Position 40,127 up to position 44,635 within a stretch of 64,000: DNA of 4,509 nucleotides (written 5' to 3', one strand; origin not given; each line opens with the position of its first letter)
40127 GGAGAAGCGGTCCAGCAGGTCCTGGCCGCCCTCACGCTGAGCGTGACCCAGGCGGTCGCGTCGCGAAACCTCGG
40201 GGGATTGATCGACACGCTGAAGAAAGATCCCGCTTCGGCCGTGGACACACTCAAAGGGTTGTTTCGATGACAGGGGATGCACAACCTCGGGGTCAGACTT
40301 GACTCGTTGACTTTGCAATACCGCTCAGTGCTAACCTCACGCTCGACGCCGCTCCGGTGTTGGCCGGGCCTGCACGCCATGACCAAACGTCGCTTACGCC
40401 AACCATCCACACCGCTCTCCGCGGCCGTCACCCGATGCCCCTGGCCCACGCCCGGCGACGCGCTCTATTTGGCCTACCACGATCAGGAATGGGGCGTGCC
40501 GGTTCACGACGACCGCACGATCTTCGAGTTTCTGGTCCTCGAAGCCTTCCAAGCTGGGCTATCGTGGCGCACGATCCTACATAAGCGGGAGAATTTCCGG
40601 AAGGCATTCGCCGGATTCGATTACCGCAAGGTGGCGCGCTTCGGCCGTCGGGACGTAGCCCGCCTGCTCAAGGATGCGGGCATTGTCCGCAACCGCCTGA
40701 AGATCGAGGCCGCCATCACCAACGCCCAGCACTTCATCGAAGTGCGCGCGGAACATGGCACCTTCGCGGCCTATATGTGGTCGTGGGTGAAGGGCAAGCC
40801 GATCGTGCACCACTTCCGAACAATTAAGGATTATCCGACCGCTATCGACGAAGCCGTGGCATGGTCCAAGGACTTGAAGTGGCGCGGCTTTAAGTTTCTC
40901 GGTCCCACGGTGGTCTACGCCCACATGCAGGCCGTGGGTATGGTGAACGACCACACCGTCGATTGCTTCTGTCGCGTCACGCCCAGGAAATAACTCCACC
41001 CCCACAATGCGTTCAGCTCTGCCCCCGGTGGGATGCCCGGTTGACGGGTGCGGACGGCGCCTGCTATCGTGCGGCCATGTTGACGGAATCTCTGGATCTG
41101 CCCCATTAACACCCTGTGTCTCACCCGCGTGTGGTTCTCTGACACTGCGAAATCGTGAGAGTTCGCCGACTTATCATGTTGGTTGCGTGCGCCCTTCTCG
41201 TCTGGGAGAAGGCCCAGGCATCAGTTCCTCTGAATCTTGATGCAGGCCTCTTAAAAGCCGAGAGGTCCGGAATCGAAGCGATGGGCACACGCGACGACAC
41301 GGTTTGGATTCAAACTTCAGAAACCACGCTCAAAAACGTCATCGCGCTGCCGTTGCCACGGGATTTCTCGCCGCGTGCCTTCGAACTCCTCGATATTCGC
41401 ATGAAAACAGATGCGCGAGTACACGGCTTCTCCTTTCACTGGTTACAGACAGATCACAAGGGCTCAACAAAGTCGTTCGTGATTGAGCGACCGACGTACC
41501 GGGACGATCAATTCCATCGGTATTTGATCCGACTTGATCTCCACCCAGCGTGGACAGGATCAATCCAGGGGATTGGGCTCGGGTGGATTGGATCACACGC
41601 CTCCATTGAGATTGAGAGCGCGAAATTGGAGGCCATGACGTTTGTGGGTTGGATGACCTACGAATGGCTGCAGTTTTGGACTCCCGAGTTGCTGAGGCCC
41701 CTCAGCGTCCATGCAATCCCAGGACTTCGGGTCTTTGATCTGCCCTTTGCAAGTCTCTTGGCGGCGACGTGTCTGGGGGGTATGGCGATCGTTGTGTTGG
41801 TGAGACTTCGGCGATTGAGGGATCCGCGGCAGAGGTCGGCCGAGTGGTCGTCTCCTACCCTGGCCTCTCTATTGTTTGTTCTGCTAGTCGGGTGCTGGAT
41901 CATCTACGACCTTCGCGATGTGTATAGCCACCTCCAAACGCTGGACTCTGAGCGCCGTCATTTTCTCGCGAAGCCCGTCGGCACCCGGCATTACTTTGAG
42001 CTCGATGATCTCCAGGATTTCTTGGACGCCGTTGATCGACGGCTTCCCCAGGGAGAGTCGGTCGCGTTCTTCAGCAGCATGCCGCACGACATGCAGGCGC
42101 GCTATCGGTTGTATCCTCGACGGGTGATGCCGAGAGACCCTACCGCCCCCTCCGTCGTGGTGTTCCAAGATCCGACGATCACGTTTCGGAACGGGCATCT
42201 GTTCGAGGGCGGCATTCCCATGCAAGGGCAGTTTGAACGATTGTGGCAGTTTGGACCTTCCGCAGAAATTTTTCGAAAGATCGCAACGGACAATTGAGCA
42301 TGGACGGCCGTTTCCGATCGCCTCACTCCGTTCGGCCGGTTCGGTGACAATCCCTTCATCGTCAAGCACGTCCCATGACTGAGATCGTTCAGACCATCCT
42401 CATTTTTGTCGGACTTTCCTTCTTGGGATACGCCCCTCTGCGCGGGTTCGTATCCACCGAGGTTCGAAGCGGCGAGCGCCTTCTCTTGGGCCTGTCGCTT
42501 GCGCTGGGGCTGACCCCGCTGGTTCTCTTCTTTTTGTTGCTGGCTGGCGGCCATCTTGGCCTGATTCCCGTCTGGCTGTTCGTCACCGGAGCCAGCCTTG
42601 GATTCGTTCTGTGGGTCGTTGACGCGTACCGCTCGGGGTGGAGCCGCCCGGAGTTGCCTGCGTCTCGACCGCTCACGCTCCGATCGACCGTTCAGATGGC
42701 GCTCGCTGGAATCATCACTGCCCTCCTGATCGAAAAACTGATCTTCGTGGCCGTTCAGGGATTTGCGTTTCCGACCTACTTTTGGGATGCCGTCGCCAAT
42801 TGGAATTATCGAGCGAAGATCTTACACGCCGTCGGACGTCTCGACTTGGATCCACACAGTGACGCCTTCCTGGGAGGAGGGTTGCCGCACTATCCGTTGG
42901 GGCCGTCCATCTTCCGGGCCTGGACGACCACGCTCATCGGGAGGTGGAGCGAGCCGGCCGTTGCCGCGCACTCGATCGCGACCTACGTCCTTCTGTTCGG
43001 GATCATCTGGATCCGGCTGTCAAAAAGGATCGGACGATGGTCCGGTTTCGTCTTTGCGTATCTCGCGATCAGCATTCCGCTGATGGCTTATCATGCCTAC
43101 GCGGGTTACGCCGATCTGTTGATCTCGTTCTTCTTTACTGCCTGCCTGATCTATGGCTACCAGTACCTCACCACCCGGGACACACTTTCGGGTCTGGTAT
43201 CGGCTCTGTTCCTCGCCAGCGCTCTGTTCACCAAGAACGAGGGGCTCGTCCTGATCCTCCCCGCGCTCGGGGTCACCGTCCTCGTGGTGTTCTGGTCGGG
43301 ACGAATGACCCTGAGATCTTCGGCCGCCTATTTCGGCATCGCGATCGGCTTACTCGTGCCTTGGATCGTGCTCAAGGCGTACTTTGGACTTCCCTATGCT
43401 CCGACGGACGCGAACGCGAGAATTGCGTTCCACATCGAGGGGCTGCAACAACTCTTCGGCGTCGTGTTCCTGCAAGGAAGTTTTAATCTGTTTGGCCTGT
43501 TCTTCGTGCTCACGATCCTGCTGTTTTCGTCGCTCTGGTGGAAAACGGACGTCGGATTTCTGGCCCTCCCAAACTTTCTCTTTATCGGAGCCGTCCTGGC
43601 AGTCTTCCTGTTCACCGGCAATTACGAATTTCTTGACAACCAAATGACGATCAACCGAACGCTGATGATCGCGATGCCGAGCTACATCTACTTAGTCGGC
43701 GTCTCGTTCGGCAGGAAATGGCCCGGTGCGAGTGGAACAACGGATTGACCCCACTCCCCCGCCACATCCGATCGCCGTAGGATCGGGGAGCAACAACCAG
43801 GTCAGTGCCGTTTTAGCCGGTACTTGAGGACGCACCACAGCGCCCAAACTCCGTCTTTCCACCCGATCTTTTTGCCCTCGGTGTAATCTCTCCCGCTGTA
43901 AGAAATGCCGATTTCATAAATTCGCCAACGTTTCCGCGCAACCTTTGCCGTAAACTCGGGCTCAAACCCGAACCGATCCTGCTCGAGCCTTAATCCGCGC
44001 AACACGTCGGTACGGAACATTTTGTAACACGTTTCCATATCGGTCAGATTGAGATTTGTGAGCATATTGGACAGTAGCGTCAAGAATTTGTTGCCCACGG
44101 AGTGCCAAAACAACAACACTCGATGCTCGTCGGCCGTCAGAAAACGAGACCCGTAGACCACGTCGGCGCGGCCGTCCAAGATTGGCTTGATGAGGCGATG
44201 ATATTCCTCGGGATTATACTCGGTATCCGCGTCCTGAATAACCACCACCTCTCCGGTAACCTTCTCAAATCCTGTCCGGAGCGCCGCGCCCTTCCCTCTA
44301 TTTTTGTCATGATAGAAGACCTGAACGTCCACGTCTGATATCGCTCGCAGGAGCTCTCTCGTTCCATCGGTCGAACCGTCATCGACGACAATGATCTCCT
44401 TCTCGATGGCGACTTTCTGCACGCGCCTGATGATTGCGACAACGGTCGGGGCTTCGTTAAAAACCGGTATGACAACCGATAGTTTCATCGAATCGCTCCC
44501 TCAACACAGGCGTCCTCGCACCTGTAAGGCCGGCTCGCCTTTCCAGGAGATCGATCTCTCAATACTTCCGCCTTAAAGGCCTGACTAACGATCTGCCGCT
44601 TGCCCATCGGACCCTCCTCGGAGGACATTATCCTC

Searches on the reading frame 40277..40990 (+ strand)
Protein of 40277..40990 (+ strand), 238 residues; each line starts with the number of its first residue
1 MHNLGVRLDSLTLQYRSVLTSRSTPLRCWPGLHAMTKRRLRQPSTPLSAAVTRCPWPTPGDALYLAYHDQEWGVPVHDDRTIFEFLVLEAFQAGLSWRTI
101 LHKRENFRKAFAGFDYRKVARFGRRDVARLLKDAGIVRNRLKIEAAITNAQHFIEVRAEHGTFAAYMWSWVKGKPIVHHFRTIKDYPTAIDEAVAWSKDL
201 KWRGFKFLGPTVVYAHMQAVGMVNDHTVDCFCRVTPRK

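Call 9: search_protein_families(library=pfam, proteins=[window:40277-40990:+], max_evalue=0.01)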
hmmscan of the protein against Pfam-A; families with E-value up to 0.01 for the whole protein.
window:40277-40990:+ (238 aa): 1 family
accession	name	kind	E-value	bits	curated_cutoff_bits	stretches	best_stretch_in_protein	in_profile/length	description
PF03352.18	Adenine_glyco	-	7e-78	261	25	1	59-232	4-176/177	Methyladenine glycosylase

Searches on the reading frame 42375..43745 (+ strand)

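Call 9: search_protein_families(library=pfam, proteins=[window:42375-43745:+], max_evalue=0.01)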
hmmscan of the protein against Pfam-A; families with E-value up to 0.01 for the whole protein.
window:42375-43745:+ (457 aa): 1 family
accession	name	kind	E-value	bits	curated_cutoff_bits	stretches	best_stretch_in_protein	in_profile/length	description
PF13231.12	PMT_2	-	1.4e-06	29.1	26.1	1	179-328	8-153/160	Dolichyl-phosphate-mannose-protein mannosyltransferase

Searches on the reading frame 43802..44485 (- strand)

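Call 9: search_protein_families(library=pfam, proteins=[window:43802-44485:-], max_evalue=0.01)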
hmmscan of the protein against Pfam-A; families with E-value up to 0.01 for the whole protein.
window:43802-44485:- (227 aa): 5 families
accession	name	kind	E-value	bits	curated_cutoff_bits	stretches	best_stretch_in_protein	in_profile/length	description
PF00535.33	Glycos_transf_2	-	1.4e-35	123.2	23.3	1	3-163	1-165/168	Glycosyl transferase family 2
PF10111.15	Glyco_tranf_2_2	-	1.7e-09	38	27.3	1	3-100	1-104/276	Glycosyltransferase like family 2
PF13641.12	Glyco_tranf_2_3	-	1.2e-08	35.8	27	1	2-135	3-132/230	Glycosyltransferase like family 2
PF13704.12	Glyco_tranf_2_4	-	3.7e-05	24.6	27.5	1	11-65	3-54/98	Glycosyl transferase family 2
PF13506.12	Glyco_transf_21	-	0.002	18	21.7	1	65-153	18-102/174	Glycosyl transferase family 21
